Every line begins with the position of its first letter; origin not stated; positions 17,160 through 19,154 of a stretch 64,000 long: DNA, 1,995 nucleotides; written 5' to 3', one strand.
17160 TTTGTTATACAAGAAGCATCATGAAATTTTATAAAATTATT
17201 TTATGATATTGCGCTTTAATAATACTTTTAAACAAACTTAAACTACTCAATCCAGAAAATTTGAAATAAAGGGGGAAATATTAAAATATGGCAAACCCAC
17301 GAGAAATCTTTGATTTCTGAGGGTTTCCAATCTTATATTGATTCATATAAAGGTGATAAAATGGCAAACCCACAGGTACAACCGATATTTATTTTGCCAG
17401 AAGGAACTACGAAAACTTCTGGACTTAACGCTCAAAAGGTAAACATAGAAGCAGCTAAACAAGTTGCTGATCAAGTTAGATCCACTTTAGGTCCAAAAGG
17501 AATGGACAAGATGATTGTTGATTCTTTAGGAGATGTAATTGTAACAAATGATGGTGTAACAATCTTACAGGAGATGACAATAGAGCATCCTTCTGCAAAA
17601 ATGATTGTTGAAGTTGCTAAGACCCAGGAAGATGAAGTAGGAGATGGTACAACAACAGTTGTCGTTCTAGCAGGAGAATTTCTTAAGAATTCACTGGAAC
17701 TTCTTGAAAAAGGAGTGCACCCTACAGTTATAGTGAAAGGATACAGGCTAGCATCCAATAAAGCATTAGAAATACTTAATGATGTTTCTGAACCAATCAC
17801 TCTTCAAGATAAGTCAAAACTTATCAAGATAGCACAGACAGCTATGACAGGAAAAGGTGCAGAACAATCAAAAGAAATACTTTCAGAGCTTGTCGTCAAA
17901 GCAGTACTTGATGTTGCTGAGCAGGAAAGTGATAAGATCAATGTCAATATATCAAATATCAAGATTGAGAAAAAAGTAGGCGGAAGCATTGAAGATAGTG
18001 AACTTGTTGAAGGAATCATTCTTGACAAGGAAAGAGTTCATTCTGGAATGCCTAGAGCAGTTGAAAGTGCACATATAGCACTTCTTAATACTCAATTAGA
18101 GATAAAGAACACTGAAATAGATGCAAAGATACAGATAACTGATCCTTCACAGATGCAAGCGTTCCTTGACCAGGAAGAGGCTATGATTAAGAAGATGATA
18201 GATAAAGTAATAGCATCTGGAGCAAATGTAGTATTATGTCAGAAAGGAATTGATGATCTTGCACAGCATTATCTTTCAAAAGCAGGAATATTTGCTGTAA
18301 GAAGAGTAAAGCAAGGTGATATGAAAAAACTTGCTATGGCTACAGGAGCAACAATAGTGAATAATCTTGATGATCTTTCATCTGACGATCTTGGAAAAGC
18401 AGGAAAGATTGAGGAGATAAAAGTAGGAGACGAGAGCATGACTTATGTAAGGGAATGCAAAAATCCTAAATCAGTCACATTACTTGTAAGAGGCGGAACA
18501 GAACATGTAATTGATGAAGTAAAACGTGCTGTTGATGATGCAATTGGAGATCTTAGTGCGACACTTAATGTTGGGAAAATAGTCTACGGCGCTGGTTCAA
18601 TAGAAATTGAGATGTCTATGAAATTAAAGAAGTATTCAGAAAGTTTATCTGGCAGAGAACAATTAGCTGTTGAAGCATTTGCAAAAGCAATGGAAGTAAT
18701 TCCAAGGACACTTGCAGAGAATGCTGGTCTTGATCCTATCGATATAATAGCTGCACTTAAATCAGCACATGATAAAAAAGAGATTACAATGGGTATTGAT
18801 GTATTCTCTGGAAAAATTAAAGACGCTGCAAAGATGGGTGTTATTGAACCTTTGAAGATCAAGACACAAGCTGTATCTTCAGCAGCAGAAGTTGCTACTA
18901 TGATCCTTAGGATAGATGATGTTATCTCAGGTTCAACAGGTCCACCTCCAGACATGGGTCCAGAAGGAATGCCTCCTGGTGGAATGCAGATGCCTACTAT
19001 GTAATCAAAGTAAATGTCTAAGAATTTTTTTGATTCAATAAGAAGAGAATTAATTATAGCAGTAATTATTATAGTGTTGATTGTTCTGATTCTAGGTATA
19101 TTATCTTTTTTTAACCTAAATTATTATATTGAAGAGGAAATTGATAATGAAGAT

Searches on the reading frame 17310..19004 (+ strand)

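Call 14: search_protein_families(library=ncbifam, proteins=[window:17310-19004:+], max_evalue=0.01)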
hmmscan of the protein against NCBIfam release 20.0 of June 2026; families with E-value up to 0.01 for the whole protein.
window:17310-19004:+ (564 aa): 20 families
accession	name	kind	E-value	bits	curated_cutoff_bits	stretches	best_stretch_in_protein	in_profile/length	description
NF041082.2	thermosome_alpha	equivalog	2.9e-237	788.6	450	1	24-541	1-518/519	thermosome subunit alpha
NF041083.2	thermosome_beta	equivalog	9.6e-237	787.1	400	1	24-541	1-519/520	thermosome subunit beta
TIGR02339.1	thermosome_arch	subfamily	1.3e-222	740.2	671.1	1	25-540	1-519/521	thermosome subunit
TIGR02344.1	chap_CCT_gamma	equivalog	6.8e-147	490.1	553.45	1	25-542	1-523/526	T-complex protein 1 subunit gamma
TIGR02340.1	chap_CCT_alpha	equivalog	4.6e-140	467.8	800.2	1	34-540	6-528/536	T-complex protein 1 subunit alpha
TIGR02343.1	chap_CCT_epsi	equivalog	8.5e-138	460.3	710.5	1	33-540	20-530/532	T-complex protein 1 subunit epsilon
TIGR02342.1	chap_CCT_delta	equivalog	2.3e-136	455.4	695.35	1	42-540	11-515/517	T-complex protein 1 subunit delta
TIGR02345.1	chap_CCT_eta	equivalog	2e-133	445.5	669.2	1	24-540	2-519/523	T-complex protein 1 subunit eta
TIGR02346.1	chap_CCT_theta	equivalog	3.3e-118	395.4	455.9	1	28-541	5-519/531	T-complex protein 1 subunit theta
TIGR02347.1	chap_CCT_zeta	equivalog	3.1e-116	389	587.15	1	40-540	16-524/531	T-complex protein 1 subunit zeta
TIGR02341.1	chap_CCT_beta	equivalog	6e-106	355.1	522.15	1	29-540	3-513/519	T-complex protein 1 subunit beta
NF009487.0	PRK12849.1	subfamily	7.1e-38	130.1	352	2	50-387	20-339/543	chaperonin GroEL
NF000592.1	PRK00013.1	subfamily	7.8e-33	113.7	397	2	41-389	10-340/524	chaperonin GroEL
TIGR02348.1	GroEL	equivalog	6.5e-32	110.7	582.1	2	47-388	16-339/526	chaperonin GroEL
NF009489.0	PRK12851.1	subfamily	1.8e-28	99.2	464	2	45-380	16-333/541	chaperonin GroEL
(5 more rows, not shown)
